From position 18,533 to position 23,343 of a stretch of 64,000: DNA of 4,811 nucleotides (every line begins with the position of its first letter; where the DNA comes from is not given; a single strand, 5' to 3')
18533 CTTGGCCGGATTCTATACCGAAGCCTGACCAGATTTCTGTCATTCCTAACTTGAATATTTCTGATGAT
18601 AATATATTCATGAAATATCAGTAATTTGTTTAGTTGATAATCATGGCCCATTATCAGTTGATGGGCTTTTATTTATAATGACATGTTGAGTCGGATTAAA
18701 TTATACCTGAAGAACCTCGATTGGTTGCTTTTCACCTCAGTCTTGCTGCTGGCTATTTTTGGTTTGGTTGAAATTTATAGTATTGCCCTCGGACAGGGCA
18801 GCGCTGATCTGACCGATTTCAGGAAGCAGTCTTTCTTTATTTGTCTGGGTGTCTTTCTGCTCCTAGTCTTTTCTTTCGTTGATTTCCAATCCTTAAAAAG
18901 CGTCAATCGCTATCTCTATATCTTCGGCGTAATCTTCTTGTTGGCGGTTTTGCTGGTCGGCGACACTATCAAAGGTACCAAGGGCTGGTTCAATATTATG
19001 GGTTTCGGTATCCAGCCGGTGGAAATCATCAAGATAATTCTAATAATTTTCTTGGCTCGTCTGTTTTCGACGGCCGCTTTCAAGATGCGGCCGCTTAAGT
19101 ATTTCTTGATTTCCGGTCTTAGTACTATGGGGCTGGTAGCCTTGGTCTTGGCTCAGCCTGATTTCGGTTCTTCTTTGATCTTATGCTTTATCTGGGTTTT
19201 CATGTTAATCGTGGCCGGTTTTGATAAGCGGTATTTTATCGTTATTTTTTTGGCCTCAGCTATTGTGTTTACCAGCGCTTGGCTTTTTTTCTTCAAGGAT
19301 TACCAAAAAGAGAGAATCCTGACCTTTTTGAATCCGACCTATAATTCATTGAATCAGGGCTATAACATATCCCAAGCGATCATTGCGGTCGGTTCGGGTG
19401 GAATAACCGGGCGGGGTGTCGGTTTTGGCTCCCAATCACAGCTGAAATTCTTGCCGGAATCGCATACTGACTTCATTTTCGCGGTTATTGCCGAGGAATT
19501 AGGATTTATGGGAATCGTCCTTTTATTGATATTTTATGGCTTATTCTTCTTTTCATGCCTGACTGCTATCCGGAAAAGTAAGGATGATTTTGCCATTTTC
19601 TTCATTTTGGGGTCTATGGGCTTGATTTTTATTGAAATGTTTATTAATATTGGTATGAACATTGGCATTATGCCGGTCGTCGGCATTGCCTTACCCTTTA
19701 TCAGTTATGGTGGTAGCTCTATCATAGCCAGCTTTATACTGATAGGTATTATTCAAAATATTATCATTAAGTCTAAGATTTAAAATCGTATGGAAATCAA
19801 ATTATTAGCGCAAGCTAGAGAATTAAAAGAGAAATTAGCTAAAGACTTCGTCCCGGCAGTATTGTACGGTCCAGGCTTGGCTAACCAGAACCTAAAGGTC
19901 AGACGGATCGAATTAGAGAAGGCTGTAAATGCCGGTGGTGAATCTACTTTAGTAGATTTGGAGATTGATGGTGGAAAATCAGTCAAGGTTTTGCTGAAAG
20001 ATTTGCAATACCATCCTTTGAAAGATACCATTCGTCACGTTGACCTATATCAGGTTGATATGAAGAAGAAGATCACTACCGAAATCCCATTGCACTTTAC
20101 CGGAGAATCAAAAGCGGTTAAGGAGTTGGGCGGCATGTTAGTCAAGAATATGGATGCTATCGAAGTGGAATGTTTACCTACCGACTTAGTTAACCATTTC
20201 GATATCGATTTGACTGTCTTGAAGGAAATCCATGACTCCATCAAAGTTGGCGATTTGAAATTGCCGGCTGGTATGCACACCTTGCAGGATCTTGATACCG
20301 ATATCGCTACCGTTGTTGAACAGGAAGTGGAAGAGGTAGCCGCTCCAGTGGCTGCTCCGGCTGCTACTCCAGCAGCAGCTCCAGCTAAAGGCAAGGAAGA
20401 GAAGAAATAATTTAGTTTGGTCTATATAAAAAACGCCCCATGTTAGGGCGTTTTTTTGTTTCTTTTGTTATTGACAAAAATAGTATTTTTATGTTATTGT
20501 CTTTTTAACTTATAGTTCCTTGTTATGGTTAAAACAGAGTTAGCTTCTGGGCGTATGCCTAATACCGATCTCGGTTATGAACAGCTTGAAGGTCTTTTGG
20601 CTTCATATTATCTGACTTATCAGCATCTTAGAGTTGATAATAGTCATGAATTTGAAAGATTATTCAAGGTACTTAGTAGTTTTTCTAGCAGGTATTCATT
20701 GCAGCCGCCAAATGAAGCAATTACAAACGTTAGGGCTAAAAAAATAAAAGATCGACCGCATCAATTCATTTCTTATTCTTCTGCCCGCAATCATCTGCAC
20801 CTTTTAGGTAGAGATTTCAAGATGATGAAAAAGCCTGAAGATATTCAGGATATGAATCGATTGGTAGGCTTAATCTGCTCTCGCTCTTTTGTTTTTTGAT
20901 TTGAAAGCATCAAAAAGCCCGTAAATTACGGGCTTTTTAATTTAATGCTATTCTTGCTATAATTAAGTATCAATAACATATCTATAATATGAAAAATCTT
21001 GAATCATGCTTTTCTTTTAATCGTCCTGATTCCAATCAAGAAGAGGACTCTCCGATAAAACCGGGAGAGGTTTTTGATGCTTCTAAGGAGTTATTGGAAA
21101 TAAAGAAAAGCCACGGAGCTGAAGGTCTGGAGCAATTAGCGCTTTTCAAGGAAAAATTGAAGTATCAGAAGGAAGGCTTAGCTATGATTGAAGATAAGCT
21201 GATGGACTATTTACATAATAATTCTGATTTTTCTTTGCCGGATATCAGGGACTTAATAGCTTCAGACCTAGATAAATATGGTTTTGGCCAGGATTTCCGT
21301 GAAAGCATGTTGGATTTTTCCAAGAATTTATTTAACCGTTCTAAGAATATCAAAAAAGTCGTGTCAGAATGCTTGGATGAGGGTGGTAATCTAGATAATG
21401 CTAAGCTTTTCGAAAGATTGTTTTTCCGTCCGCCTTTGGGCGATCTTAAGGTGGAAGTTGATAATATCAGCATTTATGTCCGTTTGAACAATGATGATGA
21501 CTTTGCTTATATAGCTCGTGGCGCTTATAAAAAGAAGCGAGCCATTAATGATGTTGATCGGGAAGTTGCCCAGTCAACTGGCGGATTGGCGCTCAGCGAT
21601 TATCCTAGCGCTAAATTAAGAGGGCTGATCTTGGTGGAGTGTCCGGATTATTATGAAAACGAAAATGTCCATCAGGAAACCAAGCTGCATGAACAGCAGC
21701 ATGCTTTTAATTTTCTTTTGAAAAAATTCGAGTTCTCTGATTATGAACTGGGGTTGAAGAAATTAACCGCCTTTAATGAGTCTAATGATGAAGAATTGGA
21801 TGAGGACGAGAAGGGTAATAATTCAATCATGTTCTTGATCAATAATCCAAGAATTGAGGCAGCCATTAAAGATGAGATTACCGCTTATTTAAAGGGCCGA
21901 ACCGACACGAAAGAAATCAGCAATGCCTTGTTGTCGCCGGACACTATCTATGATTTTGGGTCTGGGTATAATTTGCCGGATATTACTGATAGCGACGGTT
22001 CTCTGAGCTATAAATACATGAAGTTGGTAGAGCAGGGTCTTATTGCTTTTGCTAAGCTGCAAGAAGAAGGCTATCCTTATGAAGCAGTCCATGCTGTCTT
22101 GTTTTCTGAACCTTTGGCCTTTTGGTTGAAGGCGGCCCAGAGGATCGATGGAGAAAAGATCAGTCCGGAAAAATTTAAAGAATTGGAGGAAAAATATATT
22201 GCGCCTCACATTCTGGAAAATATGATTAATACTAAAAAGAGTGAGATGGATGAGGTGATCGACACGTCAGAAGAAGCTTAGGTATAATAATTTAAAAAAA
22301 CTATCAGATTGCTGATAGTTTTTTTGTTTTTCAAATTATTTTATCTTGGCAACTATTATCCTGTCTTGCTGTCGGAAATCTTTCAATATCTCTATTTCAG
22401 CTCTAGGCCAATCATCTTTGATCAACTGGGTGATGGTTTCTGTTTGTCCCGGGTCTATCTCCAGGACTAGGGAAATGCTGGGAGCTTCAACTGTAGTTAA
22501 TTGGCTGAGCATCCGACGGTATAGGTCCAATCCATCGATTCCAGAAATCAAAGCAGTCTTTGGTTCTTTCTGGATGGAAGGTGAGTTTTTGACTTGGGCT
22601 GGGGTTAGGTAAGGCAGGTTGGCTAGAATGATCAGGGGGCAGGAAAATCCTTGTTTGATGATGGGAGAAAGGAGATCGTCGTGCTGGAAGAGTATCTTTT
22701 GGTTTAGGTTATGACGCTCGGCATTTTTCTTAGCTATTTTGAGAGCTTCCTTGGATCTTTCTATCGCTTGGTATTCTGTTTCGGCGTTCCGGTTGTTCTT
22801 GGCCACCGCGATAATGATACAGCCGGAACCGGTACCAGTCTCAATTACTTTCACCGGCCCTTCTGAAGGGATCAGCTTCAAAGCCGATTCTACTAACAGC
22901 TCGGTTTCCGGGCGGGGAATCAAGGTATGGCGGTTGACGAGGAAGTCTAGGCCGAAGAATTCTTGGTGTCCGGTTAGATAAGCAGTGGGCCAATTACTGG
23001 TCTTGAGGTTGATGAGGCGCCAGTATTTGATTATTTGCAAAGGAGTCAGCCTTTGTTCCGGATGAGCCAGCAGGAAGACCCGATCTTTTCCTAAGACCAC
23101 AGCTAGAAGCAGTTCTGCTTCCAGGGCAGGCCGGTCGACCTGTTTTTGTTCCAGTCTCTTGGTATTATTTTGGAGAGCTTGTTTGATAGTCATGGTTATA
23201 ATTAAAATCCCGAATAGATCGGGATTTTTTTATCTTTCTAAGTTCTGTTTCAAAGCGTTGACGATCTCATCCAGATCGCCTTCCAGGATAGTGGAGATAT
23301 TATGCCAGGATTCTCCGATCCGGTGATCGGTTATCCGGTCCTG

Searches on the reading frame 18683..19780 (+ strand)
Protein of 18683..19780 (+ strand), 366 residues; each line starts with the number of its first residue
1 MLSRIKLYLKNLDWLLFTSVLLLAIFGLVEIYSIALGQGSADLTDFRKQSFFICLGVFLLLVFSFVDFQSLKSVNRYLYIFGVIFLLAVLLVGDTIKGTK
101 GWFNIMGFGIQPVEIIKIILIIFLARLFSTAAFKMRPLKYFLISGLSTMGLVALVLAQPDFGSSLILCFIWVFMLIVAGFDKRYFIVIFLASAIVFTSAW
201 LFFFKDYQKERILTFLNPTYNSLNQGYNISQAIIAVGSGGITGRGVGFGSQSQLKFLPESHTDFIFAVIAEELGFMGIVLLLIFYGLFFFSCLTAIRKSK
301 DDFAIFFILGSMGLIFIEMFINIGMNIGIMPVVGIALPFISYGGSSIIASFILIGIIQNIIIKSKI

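Call 58: search_protein_families(library=pfam, proteins=[window:18683-19780:+], max_evalue=0.001)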
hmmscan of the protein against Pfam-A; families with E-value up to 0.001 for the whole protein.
window:18683-19780:+ (366 aa): 1 family
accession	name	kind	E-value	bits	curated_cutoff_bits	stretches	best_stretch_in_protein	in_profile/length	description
PF01098.24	FTSW_RODA_SPOVE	-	2.2e-95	320.1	26.4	1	14-363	2-353/356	Cell cycle protein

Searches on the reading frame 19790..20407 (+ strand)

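Call 58: search_protein_families(library=pfam, proteins=[window:19790-20407:+], max_evalue=0.001)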
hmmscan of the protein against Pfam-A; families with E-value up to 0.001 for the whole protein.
window:19790-20407:+ (206 aa): 2 families
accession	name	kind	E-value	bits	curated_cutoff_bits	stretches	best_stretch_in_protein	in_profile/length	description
PF14693.11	Ribosomal_TL5_C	-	7.5e-23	81.1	27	1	94-178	1-83/84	Ribosomal protein TL5, C-terminal domain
PF01386.24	Ribosomal_L25p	-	1.3e-18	67.6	23.6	1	17-86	18-82/82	Ribosomal L25p family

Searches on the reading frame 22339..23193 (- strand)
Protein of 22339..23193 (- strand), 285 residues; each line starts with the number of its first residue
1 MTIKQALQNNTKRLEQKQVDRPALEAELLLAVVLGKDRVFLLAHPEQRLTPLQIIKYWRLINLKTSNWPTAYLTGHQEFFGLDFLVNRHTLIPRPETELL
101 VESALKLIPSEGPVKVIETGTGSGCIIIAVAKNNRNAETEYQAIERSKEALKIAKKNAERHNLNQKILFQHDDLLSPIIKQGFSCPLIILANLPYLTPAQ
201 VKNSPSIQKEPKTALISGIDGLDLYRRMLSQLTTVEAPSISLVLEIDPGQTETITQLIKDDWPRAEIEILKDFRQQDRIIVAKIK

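Call 58: search_protein_families(library=pfam, proteins=[window:22339-23193:-], max_evalue=0.001)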
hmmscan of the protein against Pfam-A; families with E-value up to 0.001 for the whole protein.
window:22339-23193:- (285 aa): 5 families
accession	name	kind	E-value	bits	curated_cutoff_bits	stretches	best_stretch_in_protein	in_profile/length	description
PF17827.6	PrmC_N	-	2.1e-16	60.7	23.4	1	5-75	1-71/71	PrmC N-terminal domain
PF13847.12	Methyltransf_31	-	2.8e-07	30.8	27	1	114-179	5-67/145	Methyltransferase domain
PF05175.20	MTS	-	8e-07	29.3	23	1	108-195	27-108/170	Methyltransferase small domain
PF13649.12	Methyltransf_25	-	4.5e-05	24.5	27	1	116-200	1-81/97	Methyltransferase domain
PF06325.19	PrmA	-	0.00012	22.2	22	1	113-176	162-223/296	Ribosomal protein L11 methyltransferase (PrmA)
